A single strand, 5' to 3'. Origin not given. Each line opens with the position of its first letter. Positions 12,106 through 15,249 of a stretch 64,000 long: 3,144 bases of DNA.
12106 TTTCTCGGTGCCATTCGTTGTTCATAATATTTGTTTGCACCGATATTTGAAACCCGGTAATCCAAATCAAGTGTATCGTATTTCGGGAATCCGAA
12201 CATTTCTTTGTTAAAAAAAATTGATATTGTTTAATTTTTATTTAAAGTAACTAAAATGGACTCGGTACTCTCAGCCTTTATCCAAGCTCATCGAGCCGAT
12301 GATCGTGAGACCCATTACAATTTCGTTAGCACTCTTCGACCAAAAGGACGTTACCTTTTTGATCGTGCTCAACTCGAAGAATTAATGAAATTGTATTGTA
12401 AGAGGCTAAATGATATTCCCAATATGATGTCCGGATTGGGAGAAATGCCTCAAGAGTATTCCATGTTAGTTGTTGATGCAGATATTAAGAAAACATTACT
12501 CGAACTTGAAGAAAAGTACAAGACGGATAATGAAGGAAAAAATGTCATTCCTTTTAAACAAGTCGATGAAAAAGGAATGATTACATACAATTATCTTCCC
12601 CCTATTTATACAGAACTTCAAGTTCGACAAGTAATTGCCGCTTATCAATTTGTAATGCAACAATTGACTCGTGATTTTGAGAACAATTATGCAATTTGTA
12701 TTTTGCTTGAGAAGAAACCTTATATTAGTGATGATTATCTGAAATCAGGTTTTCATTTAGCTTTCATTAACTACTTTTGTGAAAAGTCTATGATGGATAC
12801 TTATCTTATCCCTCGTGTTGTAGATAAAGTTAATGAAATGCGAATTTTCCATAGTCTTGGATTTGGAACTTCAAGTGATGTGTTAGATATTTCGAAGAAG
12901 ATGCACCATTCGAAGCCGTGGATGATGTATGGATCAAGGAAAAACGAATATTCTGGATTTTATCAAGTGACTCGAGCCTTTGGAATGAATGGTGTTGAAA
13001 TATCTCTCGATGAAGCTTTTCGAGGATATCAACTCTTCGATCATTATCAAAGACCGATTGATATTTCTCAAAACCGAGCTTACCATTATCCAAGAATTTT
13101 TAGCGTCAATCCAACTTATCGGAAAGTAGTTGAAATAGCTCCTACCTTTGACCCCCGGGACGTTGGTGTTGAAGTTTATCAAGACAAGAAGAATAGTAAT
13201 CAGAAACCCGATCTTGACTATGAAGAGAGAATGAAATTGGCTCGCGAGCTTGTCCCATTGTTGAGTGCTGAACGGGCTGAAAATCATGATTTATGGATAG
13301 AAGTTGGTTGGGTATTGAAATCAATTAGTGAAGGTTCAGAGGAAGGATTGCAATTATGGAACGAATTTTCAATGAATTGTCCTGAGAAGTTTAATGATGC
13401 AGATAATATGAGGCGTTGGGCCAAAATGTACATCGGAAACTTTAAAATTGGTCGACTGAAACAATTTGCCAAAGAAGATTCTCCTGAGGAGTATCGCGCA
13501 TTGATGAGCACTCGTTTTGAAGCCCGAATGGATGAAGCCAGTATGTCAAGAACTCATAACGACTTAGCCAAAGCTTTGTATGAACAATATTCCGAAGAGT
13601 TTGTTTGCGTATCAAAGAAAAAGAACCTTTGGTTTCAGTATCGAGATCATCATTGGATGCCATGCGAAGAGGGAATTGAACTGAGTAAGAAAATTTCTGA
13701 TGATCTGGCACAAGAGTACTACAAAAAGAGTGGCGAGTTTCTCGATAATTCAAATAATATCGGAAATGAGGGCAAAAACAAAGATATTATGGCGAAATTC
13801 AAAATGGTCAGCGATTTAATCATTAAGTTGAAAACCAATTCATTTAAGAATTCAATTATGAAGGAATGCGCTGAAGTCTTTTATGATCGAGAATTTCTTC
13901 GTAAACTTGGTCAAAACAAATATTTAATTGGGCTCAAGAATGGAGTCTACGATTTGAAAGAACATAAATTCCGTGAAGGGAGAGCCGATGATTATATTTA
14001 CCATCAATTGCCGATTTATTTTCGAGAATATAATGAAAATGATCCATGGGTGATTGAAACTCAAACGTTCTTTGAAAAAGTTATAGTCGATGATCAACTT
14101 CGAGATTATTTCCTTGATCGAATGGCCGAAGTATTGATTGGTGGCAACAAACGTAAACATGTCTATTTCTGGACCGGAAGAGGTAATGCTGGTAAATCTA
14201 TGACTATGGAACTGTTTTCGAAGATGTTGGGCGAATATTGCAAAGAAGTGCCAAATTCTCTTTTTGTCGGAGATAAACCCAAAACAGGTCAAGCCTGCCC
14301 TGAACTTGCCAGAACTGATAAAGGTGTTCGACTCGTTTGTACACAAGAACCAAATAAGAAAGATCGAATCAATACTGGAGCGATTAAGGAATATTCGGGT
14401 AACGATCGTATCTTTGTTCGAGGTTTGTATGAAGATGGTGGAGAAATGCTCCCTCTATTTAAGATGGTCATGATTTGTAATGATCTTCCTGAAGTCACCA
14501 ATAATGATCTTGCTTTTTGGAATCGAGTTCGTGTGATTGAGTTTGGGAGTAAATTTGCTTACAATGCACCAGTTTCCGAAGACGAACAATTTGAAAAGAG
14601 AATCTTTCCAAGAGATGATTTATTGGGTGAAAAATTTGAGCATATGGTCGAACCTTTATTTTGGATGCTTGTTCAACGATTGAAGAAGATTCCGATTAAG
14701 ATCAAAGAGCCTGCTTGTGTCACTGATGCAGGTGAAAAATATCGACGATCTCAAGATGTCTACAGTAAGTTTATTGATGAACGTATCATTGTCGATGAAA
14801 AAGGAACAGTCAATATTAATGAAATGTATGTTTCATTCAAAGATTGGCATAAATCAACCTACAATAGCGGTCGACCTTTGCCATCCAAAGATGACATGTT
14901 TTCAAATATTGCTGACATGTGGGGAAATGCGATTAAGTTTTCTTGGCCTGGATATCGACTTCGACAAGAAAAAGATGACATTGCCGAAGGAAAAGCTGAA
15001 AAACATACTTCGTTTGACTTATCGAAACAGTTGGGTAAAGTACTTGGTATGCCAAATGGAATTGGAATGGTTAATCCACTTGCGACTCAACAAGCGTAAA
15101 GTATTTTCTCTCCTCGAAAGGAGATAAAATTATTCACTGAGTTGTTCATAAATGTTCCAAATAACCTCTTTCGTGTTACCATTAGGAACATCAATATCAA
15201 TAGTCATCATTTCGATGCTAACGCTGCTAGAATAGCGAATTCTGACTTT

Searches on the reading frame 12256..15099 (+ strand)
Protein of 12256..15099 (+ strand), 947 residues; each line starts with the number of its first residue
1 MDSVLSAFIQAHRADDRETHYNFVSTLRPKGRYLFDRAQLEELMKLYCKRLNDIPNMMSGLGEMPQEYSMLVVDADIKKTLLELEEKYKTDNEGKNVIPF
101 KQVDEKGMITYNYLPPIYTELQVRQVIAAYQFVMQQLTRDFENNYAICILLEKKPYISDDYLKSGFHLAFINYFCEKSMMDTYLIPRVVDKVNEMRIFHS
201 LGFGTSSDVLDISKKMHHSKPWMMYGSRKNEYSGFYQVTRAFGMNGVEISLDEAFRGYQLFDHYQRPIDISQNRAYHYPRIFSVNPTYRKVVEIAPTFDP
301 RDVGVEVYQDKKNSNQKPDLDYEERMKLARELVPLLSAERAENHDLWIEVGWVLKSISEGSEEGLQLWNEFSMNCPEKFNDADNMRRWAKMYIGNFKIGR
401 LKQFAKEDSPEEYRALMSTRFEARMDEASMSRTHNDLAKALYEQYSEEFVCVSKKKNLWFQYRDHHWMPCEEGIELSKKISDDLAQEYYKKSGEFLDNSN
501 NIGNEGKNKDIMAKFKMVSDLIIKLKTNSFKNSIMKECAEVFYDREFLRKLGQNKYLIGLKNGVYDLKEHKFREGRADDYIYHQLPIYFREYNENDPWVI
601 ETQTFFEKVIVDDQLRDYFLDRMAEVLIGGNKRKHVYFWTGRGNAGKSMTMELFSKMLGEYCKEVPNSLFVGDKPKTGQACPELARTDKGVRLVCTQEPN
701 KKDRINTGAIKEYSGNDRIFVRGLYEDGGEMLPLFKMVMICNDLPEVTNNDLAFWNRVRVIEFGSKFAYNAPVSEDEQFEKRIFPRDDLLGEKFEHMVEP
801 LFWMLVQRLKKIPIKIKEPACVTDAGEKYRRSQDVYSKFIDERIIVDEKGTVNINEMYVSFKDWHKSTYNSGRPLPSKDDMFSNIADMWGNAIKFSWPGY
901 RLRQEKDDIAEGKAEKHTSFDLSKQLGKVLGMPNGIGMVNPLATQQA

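Call 5: search_protein_families(library=pfam, proteins=[window:12256-15099:+])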
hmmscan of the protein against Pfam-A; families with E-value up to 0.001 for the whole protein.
window:12256-15099:+ (947 aa): 4 families
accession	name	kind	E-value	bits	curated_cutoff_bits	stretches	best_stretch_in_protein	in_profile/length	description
PF23162.1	AEP_C962R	-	1e-29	104.5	23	1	24-242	3-190/190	C962R protein N-terminal AEP domain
PF08706.16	D5_N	-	4.4e-16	59.9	22.4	1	438-591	1-129/145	D5 N terminal like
PF08707.16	PriCT_2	-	3.9e-10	40.4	22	1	329-399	1-71/77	Primase C terminal 2 (PriCT-2)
PF19263.5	DUF5906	-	0.00033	21.7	27.6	0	640-750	2-110/114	Family of unknown function (DUF5906)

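Call 19: find_homologous_proteins(query=window:12256-15099:+, max_evalue=1e-10)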
Query window:12256-15099:+ (947 aa): 29 proteins with E <= 1e-10 among 5608 candidates.
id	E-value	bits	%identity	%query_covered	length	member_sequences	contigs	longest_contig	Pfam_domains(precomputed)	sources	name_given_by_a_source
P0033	0.0e+0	2204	99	100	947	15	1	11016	PF23162.2,PF08707.17,PF08706.17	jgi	jgi:P4 family phage/plasmid primase-like protien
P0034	0.0e+0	1661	75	100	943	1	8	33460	PF23162.2,PF08707.17,PF08706.17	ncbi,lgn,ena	-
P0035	0.0e+0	1074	52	97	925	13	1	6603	PF23162.2,PF08707.17,PF08706.17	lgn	-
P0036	0.0e+0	1073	52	98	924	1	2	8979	PF23162.2,PF08707.17,PF08706.17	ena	-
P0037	0.0e+0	1072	52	98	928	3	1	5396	PF23162.2,PF08707.17,PF08706.17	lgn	-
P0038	0.0e+0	1071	53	78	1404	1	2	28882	PF23162.2,PF08707.17,PF08706.17,PF14890.12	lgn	-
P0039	0.0e+0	1071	52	97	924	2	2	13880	PF23162.2,PF08707.17,PF08706.17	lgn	-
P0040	0.0e+0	1069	51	98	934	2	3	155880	PF23162.2,PF08707.17,PF08706.17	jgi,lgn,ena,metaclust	metaclust:\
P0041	0.0e+0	1065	51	98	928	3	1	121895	PF23162.2,PF08707.17,PF08706.17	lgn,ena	-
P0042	0.0e+0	1061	53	78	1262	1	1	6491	PF23162.2,PF08707.17,PF08706.17,PF14890.12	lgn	-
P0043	0.0e+0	1060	51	97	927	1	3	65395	PF23162.2,PF08707.17,PF08706.17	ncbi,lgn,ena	-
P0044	0.0e+0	1058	51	97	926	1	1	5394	PF23162.2,PF08707.17,PF08706.17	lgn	-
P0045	0.0e+0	1049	51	98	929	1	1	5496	PF23162.2,PF08707.17,PF08706.17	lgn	-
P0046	0.0e+0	1040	51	97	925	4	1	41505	PF23162.2,PF08707.17,PF08706.17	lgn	-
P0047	0.0e+0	1021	50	98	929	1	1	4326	PF23162.2,PF08707.17,PF08706.17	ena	-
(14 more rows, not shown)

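Call 25: find_encoding_contigs(protein=P0040, flank=10000, max_places=2)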
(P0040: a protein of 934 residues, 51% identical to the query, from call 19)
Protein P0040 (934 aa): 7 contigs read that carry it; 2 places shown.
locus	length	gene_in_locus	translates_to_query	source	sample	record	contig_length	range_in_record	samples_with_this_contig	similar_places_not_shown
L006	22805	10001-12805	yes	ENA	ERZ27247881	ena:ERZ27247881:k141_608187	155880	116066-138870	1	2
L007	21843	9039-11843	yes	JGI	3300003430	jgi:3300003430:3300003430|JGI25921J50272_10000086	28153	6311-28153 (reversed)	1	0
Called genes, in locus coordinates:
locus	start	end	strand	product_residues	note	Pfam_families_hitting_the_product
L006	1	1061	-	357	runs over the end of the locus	PF19150:DUF5832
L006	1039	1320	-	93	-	-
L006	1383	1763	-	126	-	-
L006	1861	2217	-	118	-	-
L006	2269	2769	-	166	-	-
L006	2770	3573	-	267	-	PF01755:Glyco_transf_25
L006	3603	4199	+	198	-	-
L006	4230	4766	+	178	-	-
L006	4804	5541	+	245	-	PF07661:MORN_2 (faint)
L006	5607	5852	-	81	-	-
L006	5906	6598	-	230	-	PF03031:NIF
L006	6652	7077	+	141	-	-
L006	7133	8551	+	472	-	PF05970:PIF1, PF13604:AAA_30, PF13245:AAA_19, PF21530:Pif1_2B_dom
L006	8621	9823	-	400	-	-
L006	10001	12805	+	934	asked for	PF23162:AEP_C962R, PF08707:PriCT_2, PF08706:D5_N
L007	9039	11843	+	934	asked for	PF23162:AEP_C962R, PF08707:PriCT_2, PF08706:D5_N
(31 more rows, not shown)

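Call 26: find_encoding_contigs(protein=P0041, flank=10000, max_places=2)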
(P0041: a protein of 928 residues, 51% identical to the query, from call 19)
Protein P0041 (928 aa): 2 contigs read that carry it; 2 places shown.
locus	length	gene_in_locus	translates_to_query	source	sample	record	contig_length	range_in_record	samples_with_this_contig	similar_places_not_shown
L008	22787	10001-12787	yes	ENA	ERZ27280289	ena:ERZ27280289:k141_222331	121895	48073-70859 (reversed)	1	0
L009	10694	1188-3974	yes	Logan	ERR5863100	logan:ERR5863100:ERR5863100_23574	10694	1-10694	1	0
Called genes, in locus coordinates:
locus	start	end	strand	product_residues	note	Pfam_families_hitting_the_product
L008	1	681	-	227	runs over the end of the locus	-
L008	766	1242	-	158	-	-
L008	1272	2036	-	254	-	PF01755:Glyco_transf_25 (weak)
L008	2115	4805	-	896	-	-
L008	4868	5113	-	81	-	-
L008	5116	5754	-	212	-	PF03031:NIF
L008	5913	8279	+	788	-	PF05203:Hom_end_hint, PF05204:Hom_end (weak), PF05970:PIF1, PF13604:AAA_30 (faint), PF21530:Pif1_2B_dom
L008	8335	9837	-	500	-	-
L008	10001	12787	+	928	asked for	PF23162:AEP_C962R, PF08707:PriCT_2, PF08706:D5_N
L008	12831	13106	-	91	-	-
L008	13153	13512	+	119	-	PF07883:Cupin_2, PF02311:AraC_binding (weak)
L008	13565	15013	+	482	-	-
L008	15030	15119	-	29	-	-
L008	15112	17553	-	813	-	-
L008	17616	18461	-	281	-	-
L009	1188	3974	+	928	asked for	PF23162:AEP_C962R, PF08707:PriCT_2, PF08706:D5_N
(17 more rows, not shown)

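Call 27: find_encoding_contigs(protein=P0043, flank=10000, max_places=2)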
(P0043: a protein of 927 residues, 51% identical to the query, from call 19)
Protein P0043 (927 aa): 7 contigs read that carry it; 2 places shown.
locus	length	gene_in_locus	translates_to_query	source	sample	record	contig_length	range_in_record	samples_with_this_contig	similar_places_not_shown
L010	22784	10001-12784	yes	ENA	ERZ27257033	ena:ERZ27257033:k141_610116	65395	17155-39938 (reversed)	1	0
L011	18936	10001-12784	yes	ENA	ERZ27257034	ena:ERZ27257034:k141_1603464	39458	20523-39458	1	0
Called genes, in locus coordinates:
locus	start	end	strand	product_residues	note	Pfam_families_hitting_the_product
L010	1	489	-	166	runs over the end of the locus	-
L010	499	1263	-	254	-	PF01755:Glyco_transf_25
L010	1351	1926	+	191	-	-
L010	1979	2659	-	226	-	-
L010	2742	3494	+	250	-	-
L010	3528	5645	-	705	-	-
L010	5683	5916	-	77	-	-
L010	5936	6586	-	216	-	PF03031:NIF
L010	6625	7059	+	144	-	-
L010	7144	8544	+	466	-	PF05970:PIF1, PF13245:AAA_19, PF13604:AAA_30, PF21530:Pif1_2B_dom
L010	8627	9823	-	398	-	-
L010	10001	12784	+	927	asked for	PF23162:AEP_C962R, PF08707:PriCT_2, PF08706:D5_N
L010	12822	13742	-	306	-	PF00069:Pkinase, PF03109:ABC1 (weak), PF17667:Pkinase_fungal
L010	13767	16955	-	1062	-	-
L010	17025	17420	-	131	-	-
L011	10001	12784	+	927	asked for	PF23162:AEP_C962R, PF08707:PriCT_2, PF08706:D5_N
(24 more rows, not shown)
